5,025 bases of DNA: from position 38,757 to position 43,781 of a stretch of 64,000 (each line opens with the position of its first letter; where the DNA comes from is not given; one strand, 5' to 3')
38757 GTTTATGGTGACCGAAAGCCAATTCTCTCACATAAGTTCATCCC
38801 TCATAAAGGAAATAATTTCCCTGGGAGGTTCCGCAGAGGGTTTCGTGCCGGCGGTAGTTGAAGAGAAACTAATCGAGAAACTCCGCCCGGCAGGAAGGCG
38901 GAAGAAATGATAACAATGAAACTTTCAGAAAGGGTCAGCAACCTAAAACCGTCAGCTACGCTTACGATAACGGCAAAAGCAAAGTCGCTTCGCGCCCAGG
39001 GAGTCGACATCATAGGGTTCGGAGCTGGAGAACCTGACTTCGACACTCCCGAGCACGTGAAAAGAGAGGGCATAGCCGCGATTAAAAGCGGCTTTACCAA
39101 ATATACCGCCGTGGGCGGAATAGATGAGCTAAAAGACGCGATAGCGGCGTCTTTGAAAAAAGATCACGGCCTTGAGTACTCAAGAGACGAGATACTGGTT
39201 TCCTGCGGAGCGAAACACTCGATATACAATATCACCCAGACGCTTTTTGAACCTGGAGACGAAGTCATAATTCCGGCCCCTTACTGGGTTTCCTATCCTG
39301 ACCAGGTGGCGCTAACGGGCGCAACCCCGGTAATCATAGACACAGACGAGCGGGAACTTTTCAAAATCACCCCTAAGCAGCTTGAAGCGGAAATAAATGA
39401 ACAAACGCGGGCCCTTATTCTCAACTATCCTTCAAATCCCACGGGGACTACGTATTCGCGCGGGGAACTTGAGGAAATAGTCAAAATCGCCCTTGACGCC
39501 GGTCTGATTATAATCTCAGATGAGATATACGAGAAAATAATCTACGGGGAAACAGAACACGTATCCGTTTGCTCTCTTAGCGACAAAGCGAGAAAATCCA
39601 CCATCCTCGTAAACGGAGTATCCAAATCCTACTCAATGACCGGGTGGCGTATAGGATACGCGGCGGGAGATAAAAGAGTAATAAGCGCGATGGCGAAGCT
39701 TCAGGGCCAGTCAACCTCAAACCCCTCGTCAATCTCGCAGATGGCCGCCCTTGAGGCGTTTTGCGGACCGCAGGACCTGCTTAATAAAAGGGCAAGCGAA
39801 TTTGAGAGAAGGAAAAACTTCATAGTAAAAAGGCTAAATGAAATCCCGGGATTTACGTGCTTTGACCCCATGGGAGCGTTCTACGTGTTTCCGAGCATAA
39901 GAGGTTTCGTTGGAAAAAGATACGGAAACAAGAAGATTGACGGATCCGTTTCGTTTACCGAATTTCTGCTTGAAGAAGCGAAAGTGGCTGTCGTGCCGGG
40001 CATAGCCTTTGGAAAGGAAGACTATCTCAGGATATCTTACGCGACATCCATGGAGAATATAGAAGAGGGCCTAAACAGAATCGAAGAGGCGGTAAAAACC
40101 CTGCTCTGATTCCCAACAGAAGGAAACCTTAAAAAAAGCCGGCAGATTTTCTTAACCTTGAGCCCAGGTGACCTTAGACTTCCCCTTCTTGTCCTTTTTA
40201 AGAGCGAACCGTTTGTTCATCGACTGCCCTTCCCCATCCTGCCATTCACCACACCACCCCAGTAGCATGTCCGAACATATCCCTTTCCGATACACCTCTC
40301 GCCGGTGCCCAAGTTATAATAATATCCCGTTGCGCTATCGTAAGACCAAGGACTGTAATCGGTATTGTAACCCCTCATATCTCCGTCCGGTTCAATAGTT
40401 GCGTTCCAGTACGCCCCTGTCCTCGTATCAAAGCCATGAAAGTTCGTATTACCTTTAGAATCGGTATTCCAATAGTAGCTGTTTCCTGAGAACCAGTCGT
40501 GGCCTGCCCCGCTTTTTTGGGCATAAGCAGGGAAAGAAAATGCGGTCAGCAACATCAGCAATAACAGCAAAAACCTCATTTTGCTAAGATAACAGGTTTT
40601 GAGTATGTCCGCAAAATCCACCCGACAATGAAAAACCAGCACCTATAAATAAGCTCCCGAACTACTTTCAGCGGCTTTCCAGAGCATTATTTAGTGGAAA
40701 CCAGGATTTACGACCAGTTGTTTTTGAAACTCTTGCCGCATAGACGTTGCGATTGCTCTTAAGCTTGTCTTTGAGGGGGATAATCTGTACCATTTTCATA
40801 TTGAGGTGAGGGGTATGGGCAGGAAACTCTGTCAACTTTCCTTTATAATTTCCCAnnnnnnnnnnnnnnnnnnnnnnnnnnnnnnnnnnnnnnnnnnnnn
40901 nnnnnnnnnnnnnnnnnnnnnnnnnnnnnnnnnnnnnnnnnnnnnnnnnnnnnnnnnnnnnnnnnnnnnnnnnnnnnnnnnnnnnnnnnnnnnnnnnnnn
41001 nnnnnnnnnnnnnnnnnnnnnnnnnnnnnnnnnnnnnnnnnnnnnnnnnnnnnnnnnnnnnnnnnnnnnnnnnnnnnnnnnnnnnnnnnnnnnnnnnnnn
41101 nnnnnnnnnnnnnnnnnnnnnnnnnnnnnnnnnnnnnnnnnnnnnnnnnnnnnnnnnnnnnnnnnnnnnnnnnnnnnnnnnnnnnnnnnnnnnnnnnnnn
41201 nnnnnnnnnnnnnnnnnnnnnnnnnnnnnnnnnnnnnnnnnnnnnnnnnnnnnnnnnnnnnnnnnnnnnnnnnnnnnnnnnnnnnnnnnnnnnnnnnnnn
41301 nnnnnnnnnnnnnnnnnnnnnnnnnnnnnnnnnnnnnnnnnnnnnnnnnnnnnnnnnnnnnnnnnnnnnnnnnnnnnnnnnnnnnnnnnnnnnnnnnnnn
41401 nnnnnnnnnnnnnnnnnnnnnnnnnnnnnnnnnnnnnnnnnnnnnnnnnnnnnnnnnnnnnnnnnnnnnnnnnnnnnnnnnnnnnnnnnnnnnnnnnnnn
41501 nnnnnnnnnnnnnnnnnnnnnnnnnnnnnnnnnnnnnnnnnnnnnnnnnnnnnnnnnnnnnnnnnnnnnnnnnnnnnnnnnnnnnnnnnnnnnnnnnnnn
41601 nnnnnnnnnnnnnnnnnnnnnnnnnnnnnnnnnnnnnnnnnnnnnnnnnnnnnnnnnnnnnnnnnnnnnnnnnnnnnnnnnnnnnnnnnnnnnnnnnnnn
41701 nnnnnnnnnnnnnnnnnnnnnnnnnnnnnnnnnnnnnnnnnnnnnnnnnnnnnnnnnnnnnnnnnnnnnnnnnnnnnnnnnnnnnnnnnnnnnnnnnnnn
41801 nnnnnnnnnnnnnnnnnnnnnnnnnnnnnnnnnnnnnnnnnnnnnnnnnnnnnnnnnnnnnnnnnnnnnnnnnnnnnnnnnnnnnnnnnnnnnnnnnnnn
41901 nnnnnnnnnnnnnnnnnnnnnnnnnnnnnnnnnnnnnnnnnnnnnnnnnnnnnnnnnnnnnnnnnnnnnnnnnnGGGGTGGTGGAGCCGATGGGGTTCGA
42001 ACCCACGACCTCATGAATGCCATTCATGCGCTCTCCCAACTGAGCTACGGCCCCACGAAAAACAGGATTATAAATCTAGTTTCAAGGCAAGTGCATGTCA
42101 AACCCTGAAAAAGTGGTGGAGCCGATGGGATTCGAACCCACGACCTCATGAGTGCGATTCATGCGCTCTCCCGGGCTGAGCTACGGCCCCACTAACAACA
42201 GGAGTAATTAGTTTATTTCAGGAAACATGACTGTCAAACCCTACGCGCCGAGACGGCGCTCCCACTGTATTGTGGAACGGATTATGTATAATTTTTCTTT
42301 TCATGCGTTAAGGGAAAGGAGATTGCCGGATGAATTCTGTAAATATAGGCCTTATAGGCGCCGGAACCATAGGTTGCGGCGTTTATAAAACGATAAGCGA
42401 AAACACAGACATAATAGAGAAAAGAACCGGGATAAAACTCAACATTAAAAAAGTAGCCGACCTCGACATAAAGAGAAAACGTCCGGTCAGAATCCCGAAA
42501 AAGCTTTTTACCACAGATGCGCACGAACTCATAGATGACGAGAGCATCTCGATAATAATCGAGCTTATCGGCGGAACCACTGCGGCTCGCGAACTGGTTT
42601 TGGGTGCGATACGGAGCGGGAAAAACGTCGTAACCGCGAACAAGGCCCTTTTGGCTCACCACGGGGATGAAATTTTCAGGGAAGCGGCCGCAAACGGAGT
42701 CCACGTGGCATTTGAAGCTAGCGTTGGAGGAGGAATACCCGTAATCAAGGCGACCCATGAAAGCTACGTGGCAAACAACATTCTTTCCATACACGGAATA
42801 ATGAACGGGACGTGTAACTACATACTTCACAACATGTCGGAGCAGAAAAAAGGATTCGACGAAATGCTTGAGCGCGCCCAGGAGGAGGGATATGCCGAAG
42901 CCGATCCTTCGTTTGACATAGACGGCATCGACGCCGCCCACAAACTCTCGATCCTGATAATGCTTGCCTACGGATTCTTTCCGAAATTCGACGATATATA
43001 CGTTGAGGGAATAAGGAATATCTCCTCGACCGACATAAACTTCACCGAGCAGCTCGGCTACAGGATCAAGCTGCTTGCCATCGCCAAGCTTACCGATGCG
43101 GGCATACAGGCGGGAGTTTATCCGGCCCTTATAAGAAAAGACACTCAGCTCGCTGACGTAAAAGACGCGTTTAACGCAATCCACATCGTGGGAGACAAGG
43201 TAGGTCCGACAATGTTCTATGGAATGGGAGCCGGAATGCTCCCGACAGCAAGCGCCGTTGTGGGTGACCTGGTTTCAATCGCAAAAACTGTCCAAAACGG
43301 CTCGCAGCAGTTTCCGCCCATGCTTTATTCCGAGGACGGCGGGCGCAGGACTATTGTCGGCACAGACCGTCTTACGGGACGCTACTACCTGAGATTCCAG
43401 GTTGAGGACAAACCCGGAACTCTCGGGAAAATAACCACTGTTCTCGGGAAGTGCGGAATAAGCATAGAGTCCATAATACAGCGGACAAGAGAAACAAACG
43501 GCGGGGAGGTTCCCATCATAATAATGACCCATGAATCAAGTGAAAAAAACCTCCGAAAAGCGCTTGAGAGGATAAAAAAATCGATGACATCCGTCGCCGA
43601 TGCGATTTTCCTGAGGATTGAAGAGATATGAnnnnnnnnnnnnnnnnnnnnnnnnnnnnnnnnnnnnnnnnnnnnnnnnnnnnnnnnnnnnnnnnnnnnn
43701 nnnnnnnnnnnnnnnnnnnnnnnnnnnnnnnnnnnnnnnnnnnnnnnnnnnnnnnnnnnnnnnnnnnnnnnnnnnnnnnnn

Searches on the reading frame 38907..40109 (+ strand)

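Call 69: search_protein_families(library=pfam, proteins=[window:38907-40109:+], max_evalue=0.00001)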
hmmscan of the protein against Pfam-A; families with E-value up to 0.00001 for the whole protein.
window:38907-40109:+ (400 aa): 2 families
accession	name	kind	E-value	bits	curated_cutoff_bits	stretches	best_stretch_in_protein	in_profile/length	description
PF00155.27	Aminotran_1_2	-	1.8e-76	258.2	19.7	1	34-392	2-361/361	Aminotransferase class I and II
PF01041.23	DegT_DnrJ_EryC1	-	5.9e-10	39.3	19.8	1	115-205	62-145/360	DegT/DnrJ/EryC1/StrS aminotransferase family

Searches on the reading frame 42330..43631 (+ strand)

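Call 69: search_protein_families(library=pfam, proteins=[window:42330-43631:+], max_evalue=0.00001)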
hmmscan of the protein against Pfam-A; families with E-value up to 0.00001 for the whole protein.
window:42330-43631:+ (433 aa): 3 families
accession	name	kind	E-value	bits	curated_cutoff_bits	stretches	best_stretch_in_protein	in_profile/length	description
PF00742.24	Homoserine_dh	-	1.2e-60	204.7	22.9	1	137-315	1-173/173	Homoserine dehydrogenase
PF03447.22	NAD_binding_3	-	3.9e-19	69.9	24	1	10-129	1-116/116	Homoserine dehydrogenase, NAD binding domain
PF01842.31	ACT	-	1.6e-13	50.6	27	1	352-417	1-63/66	ACT domain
